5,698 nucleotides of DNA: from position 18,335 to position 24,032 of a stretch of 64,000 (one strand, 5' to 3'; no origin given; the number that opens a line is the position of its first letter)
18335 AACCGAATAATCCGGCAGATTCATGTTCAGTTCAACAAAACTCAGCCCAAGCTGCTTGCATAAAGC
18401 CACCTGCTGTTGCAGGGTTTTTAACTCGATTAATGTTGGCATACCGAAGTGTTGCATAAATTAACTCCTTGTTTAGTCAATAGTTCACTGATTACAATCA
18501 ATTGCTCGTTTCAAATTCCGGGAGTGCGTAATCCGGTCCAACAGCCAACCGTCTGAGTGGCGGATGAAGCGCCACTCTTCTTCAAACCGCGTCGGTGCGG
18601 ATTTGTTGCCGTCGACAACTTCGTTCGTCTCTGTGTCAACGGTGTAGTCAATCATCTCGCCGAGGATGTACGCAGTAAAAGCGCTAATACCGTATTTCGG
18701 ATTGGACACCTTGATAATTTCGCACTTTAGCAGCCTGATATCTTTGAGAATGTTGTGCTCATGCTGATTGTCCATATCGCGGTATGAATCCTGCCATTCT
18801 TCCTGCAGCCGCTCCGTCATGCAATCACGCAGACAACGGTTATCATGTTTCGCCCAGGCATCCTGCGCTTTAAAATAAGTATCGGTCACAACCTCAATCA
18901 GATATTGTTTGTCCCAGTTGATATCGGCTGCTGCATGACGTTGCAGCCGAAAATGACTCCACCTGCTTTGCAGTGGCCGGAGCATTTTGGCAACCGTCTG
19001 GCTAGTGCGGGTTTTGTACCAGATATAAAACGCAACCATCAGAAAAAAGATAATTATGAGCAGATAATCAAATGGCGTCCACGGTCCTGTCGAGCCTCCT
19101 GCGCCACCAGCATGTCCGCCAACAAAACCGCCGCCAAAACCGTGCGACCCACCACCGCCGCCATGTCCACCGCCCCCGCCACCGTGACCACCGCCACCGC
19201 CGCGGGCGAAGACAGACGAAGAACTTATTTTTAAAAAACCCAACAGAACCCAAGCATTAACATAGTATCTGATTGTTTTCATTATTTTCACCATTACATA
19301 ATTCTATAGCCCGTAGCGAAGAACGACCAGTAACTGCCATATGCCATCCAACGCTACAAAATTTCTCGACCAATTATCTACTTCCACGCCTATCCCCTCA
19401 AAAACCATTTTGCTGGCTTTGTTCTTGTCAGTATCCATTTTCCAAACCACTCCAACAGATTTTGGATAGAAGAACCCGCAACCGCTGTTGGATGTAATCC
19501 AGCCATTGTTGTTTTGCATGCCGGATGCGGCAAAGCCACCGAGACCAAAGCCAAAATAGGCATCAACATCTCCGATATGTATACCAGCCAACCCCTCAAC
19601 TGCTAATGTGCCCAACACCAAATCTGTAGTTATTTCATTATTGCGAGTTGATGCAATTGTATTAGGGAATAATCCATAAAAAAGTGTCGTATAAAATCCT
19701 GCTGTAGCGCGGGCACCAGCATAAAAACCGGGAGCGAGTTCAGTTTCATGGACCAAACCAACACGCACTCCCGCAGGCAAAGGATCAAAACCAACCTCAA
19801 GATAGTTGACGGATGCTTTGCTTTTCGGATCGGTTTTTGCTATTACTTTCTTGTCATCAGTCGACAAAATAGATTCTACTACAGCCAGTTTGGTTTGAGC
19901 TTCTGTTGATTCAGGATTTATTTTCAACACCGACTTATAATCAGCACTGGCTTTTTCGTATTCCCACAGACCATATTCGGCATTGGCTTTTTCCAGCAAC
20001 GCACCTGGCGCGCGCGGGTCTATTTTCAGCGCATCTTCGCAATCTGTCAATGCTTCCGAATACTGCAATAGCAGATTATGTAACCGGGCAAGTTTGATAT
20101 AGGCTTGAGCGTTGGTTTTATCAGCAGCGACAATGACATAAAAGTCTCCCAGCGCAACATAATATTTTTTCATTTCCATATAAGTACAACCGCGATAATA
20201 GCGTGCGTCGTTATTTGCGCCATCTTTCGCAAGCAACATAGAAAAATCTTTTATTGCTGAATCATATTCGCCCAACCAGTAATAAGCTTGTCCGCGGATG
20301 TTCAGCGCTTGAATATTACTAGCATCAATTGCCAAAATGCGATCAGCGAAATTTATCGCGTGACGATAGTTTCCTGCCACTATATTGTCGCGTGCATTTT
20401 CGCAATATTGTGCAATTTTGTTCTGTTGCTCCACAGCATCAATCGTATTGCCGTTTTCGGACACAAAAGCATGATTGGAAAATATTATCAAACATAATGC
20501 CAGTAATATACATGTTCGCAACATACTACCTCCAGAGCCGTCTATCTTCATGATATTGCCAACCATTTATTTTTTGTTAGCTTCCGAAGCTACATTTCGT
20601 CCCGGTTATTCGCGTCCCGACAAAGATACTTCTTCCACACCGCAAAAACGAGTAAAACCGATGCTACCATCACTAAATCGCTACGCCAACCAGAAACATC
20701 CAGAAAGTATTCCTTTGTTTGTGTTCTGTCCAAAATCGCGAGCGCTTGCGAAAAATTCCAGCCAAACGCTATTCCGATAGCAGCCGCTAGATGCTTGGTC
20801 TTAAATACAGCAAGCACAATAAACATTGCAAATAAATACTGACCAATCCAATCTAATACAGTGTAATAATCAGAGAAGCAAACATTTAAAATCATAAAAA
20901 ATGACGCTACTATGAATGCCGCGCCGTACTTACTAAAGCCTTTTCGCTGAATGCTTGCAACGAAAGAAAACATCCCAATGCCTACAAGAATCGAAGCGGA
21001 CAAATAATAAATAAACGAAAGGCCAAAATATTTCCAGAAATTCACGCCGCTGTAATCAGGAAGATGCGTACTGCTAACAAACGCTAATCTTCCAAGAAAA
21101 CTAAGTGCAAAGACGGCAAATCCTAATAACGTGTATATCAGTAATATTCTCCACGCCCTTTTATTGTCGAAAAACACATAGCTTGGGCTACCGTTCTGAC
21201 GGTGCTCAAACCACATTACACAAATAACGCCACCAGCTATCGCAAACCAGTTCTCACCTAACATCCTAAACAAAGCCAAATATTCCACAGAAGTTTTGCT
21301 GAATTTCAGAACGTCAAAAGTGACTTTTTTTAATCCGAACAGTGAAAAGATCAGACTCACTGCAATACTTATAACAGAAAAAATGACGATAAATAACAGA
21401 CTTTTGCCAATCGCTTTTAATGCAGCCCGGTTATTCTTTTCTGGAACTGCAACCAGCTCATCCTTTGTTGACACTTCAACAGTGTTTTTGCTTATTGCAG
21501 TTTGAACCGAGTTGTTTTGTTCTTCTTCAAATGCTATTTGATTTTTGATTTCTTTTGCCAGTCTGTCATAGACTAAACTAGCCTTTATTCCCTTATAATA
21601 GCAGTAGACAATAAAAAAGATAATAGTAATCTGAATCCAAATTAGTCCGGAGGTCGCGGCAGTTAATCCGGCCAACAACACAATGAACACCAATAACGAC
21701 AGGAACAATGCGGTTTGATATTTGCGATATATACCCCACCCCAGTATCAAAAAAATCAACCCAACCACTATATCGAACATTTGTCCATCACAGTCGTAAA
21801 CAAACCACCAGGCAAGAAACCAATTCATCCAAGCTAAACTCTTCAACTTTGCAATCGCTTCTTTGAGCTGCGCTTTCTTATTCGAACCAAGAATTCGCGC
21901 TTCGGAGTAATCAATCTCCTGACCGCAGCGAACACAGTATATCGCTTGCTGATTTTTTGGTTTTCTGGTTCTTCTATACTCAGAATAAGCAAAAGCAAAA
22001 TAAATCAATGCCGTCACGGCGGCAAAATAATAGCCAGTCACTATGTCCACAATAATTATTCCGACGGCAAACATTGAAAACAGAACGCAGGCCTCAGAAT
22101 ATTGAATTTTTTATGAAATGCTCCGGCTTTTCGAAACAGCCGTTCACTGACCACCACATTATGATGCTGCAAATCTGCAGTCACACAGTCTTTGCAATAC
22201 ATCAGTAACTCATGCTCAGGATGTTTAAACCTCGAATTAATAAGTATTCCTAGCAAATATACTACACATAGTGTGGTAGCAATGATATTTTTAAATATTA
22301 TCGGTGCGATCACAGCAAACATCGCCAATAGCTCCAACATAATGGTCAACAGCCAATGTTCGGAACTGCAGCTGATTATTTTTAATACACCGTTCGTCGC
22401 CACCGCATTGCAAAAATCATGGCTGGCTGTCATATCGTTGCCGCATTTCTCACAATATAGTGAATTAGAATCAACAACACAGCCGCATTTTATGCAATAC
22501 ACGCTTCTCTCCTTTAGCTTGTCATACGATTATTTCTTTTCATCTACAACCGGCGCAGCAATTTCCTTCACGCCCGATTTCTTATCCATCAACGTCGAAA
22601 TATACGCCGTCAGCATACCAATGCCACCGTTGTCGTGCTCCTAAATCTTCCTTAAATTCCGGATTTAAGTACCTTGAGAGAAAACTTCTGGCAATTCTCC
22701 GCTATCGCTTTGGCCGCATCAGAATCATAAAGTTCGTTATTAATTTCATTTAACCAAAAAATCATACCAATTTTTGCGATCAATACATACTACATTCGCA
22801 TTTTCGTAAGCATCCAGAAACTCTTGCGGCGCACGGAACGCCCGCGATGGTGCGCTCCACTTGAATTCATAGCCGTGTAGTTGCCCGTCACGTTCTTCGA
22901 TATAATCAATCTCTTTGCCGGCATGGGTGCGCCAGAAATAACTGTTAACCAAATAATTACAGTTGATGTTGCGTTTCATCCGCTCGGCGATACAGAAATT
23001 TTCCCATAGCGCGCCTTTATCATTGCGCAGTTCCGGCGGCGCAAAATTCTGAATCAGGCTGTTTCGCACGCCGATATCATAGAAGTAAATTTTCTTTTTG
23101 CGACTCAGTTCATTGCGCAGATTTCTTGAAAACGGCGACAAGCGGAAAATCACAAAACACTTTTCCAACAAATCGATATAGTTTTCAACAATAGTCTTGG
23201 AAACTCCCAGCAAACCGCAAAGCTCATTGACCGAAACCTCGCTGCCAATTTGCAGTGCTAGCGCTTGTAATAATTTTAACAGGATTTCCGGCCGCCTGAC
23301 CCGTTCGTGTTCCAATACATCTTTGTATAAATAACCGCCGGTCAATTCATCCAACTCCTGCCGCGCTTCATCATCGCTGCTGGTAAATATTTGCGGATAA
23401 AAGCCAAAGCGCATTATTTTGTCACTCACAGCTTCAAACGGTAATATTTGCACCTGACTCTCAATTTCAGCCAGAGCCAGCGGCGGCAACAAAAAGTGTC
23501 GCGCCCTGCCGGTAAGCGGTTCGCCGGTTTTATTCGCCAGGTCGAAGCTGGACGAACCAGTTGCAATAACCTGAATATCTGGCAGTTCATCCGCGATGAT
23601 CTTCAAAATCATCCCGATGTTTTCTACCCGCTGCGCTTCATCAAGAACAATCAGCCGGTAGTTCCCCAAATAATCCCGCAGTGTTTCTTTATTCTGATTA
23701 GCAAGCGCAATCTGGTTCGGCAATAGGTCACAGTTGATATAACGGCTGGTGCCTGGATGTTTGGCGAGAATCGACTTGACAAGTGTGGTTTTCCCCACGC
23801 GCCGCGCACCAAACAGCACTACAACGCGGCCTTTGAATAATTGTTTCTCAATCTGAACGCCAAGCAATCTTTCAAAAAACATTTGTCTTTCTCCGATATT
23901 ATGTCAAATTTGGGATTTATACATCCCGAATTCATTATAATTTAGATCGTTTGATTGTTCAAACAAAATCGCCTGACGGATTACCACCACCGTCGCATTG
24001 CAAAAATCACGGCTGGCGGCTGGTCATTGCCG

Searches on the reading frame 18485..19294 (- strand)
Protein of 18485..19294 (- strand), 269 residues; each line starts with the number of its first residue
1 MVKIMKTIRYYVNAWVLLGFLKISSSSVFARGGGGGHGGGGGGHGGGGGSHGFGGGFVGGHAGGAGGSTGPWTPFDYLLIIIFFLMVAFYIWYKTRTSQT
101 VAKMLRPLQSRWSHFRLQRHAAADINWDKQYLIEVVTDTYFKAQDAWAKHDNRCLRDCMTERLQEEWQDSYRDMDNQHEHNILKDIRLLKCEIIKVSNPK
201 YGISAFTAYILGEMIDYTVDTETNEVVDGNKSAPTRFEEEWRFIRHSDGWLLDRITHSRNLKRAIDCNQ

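Call 7: search_protein_families(library=pfam, proteins=[window:18485-19294:-], max_evalue=0.01)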
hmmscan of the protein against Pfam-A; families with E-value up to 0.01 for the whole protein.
window:18485-19294:- (269 aa): 1 family
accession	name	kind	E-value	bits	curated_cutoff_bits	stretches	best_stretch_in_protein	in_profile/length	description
PF04280.21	Tim44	-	3.3e-17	63.4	29.6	1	118-254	6-144/147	Tim44-like domain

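Call 33: search_protein_families(library=padloc, proteins=[window:18485-19294:-], max_evalue=0.01)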
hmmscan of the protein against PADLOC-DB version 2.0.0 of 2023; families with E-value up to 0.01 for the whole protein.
window:18485-19294:- (269 aa): 0 families

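Call 34: search_protein_families(library=ncbifam, proteins=[window:18485-19294:-], max_evalue=0.01)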
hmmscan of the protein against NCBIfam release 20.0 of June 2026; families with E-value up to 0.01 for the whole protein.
window:18485-19294:- (269 aa): 1 family
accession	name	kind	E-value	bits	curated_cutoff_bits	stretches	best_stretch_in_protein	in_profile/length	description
NF033779.0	Tim44_TimA_adap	subfamily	6.4e-07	29.5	80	1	117-246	75-202/215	Tim44/TimA family putative adaptor protein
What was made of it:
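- On Integrase-borne island in the 3' end of a gene: None of the ORFs from 18485 to 32478 has a recombinase domain (calls 7, 34).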

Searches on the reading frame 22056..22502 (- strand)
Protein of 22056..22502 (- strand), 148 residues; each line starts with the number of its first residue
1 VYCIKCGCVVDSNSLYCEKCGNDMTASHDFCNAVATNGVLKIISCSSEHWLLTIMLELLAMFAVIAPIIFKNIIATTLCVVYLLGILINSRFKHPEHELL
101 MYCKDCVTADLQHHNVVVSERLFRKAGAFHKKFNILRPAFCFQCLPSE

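Call 7: search_protein_families(library=pfam, proteins=[window:22056-22502:-], max_evalue=0.01)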
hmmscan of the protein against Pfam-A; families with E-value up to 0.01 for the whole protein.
window:22056-22502:- (148 aa): 1 family
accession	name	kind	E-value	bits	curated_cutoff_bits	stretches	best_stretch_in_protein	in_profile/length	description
PF13240.11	Zn_Ribbon_1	-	0.0013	18.9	25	1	2-23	1-22/23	zinc-ribbon domain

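Call 33: search_protein_families(library=padloc, proteins=[window:22056-22502:-], max_evalue=0.01)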
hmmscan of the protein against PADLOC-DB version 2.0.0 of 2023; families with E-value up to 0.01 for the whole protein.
window:22056-22502:- (148 aa): 0 families

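Call 34: search_protein_families(library=ncbifam, proteins=[window:22056-22502:-], max_evalue=0.01)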
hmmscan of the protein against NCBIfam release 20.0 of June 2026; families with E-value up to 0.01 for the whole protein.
window:22056-22502:- (148 aa): 0 families

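Call 60: find_encoding_contigs(protein=window:22056-22502:-, flank=6000, max_places=10)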
Protein window:22056-22502:- (148 aa): 3 contigs read that carry it; 3 places shown.
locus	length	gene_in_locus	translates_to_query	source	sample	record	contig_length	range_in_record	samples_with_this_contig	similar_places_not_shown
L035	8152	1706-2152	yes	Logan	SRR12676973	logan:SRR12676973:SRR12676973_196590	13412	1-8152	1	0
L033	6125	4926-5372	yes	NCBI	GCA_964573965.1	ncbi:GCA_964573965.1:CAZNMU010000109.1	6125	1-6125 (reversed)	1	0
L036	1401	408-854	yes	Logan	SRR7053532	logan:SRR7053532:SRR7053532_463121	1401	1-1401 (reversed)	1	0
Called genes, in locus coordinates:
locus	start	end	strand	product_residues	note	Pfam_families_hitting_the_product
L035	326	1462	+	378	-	PF13173:AAA_14, PF13635:DUF4143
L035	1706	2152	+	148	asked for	-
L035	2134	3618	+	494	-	-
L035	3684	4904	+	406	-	PF13431:TPR_17 (faint), PF07719:TPR_2 (faint), PF00515:TPR_1 (faint), PF12895:ANAPC3 (weak), PF13371:TPR_9 (faint), PF13428:TPR_14 (faint), PF13432:TPR_16 (faint), PF14559:TPR_19 (faint), +2 more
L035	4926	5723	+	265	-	PF04280:Tim44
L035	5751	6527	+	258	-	PF01261:AP_endonuc_2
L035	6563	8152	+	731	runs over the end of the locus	PF06161:DUF975 (weak)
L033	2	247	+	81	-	?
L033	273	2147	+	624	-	-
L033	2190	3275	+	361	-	-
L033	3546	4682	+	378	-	PF13173:AAA_14, PF13635:DUF4143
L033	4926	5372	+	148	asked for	-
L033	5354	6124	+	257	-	?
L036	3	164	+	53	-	?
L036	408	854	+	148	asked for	-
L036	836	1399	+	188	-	?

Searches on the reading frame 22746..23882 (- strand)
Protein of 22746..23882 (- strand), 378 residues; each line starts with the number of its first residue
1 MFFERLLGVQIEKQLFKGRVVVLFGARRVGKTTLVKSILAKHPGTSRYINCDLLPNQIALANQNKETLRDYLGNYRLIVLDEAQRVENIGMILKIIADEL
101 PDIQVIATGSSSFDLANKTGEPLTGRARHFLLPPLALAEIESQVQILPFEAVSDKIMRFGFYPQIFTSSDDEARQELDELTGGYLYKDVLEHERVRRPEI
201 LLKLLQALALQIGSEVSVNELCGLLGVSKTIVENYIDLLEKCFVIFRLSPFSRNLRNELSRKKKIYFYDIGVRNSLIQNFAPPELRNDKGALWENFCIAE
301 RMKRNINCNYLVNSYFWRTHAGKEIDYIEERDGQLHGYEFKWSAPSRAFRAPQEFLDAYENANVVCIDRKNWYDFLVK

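Call 7: search_protein_families(library=pfam, proteins=[window:22746-23882:-], max_evalue=0.01)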
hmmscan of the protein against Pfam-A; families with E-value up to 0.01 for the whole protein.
window:22746-23882:- (378 aa): 7 families
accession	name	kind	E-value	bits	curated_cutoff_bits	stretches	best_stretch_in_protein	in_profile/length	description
PF13635.12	DUF4143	-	3.9e-42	144.1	28.1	1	187-343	2-160/160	Domain of unknown function (DUF4143)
PF13173.12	AAA_14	-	1.5e-26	93.4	27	1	18-140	2-128/129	AAA domain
PF13401.12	AAA_22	-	5.7e-05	23.9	27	0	18-51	5-41/130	AAA domain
PF08279.18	HTH_11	-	0.00068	19.9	25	1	203-244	4-44/55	HTH domain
PF13191.12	AAA_16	-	0.0018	19.2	32.6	0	18-75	24-85/167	AAA ATPase domain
PF01637.24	ATPase_2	-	0.0097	16.2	33.2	0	18-42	20-44/225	ATPase domain predominantly from Archaea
PF00005.33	ABC_tran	-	0.0098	16.9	25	0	12-52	5-45/137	ABC transporter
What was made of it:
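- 22746..23882 (-): ATP378: AAA_14 + DUF4143 ATPase of the PADLOC candidate-defence type PDC-S01. A promoter-like site lies upstream at 23962-23934. Pfam (call 7).
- On PADLOC PDC-S01 (AAA_14 + DUF4143 ATPase), for gene 22746-23882: Pfam AAA_14 plus DUF4143 (call 7).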

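Call 33: search_protein_families(library=padloc, proteins=[window:22746-23882:-], max_evalue=0.01)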
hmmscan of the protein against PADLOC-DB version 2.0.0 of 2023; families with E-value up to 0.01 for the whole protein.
window:22746-23882:- (378 aa): 9 families
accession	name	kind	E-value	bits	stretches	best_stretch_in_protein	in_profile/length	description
PDLC04789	PDC-S01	-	8.6e-144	477.2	1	1-376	1-373/375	-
PDLC04790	PDC-S01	-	1.6e-56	189.8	1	2-345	11-370/422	-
PDLC04787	PDC-S01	-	9.8e-42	141.2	1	10-359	19-379/412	-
PDLC04791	PDC-S01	-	5e-30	102.5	1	19-371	20-379/395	-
PDLC04788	PDC-S01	-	7.3e-18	62.7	2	21-139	22-149/448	-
PDLC04786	PDC-S01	-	1.3e-16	58.4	2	21-139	23-152/439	-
PDLC04792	PDC-S01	-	1.4e-07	28.4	1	18-111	19-122/452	-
PDLC04140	mad8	-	1.5e-05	22.7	1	8-113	17-100/314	mads_8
PDLC04984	PDC-S27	-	0.0039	14.1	0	18-42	23-47/474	-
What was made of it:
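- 22746..23882 (-): PADLOC PDLC04789, E 8.6e-144 (call 33).
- On PADLOC PDC-S01 (AAA_14 + DUF4143 ATPase), for gene 22746-23882: PDLC04789, E 8.6e-144, residues 1-376 (call 33).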

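Call 34: search_protein_families(library=ncbifam, proteins=[window:22746-23882:-], max_evalue=0.01)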
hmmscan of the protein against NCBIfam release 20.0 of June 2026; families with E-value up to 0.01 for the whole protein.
window:22746-23882:- (378 aa): 1 family
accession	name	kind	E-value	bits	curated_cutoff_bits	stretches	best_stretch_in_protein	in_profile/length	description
TIGR02012.1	tigrfam_recA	equivalog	0.0012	18.3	325.3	0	16-41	53-78/321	recombinase RecA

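Call 36: find_homologous_proteins(query=window:22746-23882:-, max_evalue=1e-60)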
Query window:22746-23882:- (378 aa): 7988 proteins with E <= 1e-60 among 8000 candidates; the best 120 are listed.
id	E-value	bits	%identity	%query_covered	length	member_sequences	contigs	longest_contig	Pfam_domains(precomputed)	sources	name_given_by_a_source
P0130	2.4e-252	855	100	100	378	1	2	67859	PF13173.13,PF13635.13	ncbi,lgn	ncbi:MAG: ATP-binding protein [Bacillota bacterium]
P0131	8.8e-159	547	66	99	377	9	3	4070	PF13173.13,PF13635.13,PF13401.13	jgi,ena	-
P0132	5.7e-157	541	66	99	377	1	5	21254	PF13173.13,PF13635.13,PF13401.13,PF13191.13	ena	-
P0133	1.6e-137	477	57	99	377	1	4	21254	PF13173.13,PF13635.13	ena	-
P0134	3.7e-136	472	56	98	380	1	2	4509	PF13173.13,PF13635.13,PF13401.13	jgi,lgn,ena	-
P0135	1.6e-135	470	55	99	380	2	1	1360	PF13173.13,PF13635.13,PF13401.13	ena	-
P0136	5.6e-135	469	56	98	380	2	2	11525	PF13173.13,PF13635.13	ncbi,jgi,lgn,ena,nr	ncbi:ATP-binding protein [Patescibacteria group bacterium]|nr:ATP-binding protein [Patescibacteria g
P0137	9.0e-135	468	55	99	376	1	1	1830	PF13173.13,PF08279.19,PF13635.13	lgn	-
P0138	2.9e-133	463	56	99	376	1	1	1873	PF13173.13,PF08279.19,PF13635.13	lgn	-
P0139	3.2e-133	463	55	99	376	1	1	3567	PF13173.13,PF13635.13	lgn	-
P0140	3.1e-131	456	55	99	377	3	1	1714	PF13173.13,PF08279.19,PF13635.13,PF13401.13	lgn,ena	-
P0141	8.1e-131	455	56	99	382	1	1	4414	PF13173.13,PF13635.13,PF13401.13,PF01637.25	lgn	-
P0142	2.2e-130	453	53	99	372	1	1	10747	PF13173.13,PF13635.13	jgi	-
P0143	2.7e-130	453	55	99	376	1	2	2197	PF13173.13,PF08279.19,PF13635.13,PF13401.13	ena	-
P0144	4.1e-130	453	55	99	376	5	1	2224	PF13173.13,PF08279.19,PF13635.13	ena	-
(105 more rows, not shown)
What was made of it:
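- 22746..23882 (-): The nearest homologue outside this strain is 66% identical (call 36).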

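Call 37: find_encoding_contigs(protein=P0130, flank=10000, max_places=6)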
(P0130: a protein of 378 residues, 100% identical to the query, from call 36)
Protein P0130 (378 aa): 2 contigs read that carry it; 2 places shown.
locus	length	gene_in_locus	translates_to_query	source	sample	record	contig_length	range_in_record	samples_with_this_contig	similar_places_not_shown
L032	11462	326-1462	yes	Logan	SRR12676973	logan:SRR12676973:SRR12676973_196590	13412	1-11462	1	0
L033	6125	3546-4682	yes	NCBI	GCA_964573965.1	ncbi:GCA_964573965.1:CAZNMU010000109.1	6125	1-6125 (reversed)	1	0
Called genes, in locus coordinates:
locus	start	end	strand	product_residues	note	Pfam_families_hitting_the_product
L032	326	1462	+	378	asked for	PF13173:AAA_14, PF13635:DUF4143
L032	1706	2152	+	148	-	-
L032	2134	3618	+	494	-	-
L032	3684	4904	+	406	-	PF13431:TPR_17 (faint), PF07719:TPR_2 (faint), PF00515:TPR_1 (faint), PF12895:ANAPC3 (weak), PF13371:TPR_9 (faint), PF13428:TPR_14 (faint), PF13432:TPR_16 (faint), PF14559:TPR_19 (faint), +2 more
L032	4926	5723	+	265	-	PF04280:Tim44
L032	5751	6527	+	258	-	PF01261:AP_endonuc_2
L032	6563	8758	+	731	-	PF06161:DUF975 (weak)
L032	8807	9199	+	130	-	-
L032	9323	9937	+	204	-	PF01810:LysE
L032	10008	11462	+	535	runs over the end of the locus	PF03797:Autotransporter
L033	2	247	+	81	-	?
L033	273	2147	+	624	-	-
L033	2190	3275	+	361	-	-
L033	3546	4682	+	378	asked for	PF13173:AAA_14, PF13635:DUF4143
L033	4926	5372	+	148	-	-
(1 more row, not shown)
